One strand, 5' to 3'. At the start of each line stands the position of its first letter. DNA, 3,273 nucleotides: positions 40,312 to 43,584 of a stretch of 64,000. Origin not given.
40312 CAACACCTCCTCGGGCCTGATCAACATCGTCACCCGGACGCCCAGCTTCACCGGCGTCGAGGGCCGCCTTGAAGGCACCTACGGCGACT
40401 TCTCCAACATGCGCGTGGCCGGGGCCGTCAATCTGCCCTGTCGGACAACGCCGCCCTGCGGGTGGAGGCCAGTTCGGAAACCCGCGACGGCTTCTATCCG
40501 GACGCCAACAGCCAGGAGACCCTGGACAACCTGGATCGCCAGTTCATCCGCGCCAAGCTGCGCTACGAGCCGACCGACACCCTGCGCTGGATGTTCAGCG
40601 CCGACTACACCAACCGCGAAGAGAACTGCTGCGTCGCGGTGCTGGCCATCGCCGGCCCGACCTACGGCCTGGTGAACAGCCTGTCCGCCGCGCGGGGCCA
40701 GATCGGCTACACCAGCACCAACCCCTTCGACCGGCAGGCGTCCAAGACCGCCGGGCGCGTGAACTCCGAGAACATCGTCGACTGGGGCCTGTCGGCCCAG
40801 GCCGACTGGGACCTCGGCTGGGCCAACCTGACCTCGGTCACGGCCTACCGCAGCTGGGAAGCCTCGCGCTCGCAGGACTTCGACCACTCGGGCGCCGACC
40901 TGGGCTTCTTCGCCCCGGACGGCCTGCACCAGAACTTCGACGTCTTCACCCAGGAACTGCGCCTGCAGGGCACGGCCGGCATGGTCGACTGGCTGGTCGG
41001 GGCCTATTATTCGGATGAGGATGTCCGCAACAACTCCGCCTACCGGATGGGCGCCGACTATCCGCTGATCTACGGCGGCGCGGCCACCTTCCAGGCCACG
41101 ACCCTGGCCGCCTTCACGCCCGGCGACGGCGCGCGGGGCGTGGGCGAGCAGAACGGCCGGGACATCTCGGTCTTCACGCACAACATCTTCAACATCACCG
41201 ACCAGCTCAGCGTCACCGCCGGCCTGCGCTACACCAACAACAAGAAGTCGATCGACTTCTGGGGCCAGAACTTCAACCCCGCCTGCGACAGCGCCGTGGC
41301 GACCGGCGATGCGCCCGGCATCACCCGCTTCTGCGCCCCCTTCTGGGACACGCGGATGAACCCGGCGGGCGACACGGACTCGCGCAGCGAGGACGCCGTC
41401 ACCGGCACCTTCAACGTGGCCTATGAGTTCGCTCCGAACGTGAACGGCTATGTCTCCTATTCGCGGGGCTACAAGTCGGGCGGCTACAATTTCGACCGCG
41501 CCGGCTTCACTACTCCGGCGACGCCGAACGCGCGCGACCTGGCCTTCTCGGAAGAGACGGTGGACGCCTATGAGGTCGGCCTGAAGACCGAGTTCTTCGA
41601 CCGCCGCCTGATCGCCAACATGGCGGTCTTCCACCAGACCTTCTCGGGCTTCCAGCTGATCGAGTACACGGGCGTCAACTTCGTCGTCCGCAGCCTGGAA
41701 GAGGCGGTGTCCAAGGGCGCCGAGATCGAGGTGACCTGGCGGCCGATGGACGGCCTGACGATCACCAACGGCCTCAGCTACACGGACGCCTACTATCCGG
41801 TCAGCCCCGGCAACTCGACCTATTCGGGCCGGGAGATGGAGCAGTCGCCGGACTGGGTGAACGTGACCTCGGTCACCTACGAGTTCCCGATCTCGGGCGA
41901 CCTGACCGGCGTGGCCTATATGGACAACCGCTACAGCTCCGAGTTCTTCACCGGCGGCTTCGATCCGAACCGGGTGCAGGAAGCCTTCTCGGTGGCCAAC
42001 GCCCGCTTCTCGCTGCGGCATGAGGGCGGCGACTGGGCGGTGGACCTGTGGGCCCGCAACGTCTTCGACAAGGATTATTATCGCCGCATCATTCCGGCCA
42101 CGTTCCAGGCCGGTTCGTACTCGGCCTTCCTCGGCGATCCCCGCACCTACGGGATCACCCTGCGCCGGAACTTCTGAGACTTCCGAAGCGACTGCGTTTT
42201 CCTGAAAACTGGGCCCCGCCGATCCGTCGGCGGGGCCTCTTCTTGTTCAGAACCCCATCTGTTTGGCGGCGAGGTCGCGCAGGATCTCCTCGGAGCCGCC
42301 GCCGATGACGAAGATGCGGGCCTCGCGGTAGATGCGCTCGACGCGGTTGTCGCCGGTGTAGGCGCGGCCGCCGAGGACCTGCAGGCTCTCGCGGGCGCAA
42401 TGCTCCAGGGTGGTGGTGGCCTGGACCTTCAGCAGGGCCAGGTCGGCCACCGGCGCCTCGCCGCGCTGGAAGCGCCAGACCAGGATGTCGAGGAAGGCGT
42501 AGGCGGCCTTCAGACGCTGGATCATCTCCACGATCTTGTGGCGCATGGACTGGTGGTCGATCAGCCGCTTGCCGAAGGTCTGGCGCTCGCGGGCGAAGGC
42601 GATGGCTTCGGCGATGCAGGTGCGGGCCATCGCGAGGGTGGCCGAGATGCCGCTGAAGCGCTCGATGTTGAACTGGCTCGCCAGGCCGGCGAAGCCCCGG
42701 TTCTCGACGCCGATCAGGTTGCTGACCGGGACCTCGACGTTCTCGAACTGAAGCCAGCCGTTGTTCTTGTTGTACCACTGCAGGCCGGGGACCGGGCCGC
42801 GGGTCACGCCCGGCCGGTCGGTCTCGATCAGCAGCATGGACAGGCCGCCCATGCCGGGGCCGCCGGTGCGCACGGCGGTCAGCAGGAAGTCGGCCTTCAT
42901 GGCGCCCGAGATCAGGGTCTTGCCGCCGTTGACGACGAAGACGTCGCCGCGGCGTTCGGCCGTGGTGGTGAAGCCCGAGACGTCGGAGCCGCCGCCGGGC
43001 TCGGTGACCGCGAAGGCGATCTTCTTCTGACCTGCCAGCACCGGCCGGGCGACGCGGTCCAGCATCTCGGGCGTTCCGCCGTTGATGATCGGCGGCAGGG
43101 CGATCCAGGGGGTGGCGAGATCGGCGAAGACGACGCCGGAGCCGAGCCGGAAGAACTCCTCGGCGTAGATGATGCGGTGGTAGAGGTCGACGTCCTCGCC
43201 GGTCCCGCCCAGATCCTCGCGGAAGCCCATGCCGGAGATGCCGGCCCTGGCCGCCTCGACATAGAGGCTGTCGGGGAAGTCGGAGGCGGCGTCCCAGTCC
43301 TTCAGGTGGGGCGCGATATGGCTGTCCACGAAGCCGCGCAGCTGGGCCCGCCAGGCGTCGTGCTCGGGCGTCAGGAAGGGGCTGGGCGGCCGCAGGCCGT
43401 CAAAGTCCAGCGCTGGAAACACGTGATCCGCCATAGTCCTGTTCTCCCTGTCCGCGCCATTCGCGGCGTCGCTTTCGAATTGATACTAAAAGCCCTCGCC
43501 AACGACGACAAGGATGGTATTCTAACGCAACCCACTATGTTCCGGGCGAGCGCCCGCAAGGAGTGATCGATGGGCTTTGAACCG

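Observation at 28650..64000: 35-kb catabolic system for an unidentified lipophilic polyene/terpenoid-like substrate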

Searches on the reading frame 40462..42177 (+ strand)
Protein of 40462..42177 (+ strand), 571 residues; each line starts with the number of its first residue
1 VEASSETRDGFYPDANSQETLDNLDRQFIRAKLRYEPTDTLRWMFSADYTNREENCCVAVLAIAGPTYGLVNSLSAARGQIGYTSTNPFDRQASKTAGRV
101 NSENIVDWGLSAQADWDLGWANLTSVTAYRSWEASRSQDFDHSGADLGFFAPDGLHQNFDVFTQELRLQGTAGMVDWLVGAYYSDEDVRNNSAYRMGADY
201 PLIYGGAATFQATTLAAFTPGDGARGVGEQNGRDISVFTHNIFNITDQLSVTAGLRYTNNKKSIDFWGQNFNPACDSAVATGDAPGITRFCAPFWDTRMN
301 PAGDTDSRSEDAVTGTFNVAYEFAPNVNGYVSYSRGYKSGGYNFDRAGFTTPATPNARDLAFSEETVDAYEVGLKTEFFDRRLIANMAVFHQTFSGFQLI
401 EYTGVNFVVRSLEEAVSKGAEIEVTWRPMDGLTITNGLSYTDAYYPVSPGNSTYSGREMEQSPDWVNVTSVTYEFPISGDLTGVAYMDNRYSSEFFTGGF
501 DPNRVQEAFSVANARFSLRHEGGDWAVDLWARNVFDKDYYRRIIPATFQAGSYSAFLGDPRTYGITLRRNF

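Call 7: search_protein_families(library=pfam, proteins=[window:40462-42177:+], max_evalue=0.01)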
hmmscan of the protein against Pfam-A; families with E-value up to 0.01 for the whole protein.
window:40462-42177:+ (571 aa): 1 family
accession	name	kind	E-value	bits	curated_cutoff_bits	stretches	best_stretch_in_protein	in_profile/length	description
PF00593.30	TonB_dep_Rec_b-barrel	-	6.1e-32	112.5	27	1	84-534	39-436/436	TonB dependent receptor-like, beta-barrel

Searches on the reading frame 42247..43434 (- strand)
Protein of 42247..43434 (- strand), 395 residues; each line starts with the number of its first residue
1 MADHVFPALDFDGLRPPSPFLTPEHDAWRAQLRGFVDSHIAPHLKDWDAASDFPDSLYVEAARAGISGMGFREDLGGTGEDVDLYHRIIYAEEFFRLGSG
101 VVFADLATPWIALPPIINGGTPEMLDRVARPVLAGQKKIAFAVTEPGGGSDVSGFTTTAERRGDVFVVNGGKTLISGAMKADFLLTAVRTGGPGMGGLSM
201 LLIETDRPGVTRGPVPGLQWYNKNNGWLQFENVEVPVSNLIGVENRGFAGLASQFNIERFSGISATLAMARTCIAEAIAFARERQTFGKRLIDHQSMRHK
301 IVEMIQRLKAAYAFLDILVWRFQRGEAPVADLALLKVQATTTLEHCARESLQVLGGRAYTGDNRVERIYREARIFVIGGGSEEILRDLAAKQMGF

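Call 7: search_protein_families(library=pfam, proteins=[window:42247-43434:-], max_evalue=0.01)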
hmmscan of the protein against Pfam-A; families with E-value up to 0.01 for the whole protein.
window:42247-43434:- (395 aa): 5 families
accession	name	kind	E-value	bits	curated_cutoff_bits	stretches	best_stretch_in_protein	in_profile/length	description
PF00441.29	Acyl-CoA_dh_1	-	1.4e-37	129.6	22.4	1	245-393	1-149/150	Acyl-CoA dehydrogenase, C-terminal domain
PF02770.24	Acyl-CoA_dh_M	-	2.3e-19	69.8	33.3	1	140-233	1-97/97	Acyl-CoA dehydrogenase, middle domain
PF02771.21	Acyl-CoA_dh_N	-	5.2e-18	65.9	22.9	1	22-135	1-112/113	Acyl-CoA dehydrogenase, N-terminal domain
PF08028.16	Acyl-CoA_dh_2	-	1.6e-14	54.8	22.7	1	265-374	6-125/134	Acyl-CoA dehydrogenase, C-terminal domain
PF21523.3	ParM_N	-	0.0075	16.8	27.4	0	363-385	106-128/159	Plasmid segregation protein ParM, C-terminal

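Call 12: search_protein_families(library=ncbifam, proteins=[window:42247-43434:-], max_evalue=0.00001)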
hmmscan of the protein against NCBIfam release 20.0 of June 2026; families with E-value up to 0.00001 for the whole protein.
window:42247-43434:- (395 aa): 19 families
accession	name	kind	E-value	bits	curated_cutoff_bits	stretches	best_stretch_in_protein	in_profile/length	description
NF008997.0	PRK12341.1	equivalog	2e-51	175.3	537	1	42-392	27-375/382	acyl-CoA dehydrogenase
NF042972.1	AcrlCoAredClosAcrC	equivalog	1.1e-49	169.1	640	1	21-390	5-373/378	acryloyl-CoA reductase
NF042439.1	SulpropCoADesulf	equivalog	4.9e-44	150.6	600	1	30-392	2-369/379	3-sulfinopropanoyl-CoA desulfinase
NF045552.1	GlutCoADH_Des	equivalog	1e-43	150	470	1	22-390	6-376/387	glutaryl-CoA dehydrogenase Acd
NF043006.1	CyhCrbnylCoADH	equivalog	1.6e-43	149.2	650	1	36-391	19-373/380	cyclohexane-1-carbonyl-CoA dehydrogenase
NF002885.1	PRK03354.1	equivalog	1.2e-40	139.8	540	1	43-386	28-366/378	crotonobetainyl-CoA dehydrogenase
TIGR03207.1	cyc_hxne_CoA_dh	equivalog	2.8e-39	134.9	575.35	1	22-391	2-369/372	cyclohexanecarboxyl-CoA dehydrogenase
NF045652.1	ProlPCPDhRedW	equivalog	4.6e-39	134.3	650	1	25-394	4-374/376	L-prolyl-[peptidyl-carrier protein] dehydrogenase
NF053553.1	prodigi_MBC_PigA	equivalog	1.1e-34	120.3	500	1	49-394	33-380/381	prodigiosin MBC biosynthesis dehydrogenase PigA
NF058590.1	AcCoDHFadEBacil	equivalog_domain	1.1e-33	116.6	600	2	21-308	21-306/586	acyl-CoA dehydrogenase FadE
NF052270.1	Staph_DH_FadE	equivalog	8.4e-23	80.7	600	1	115-383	116-383/400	acyl-CoA dehydrogenase FadE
TIGR03204.1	pimC_large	equivalog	9.5e-21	74.1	623.85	1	141-311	125-294/395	pimeloyl-CoA dehydrogenase large subunit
NF037942.1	ac_ACP_DH_MbtN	equivalog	7.6e-16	57.8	700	1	29-393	6-365/376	mycobactin biosynthesis acyl-ACP dehydrogenase MbtN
NF008594.0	PRK11561.1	equivalog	1.1e-14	53.7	545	1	121-385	158-431/540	isovaleryl-CoA dehydrogenase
TIGR03203.1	pimD_small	equivalog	1.3e-13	50.8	652.7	1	57-370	42-353/378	pimeloyl-CoA dehydrogenase small subunit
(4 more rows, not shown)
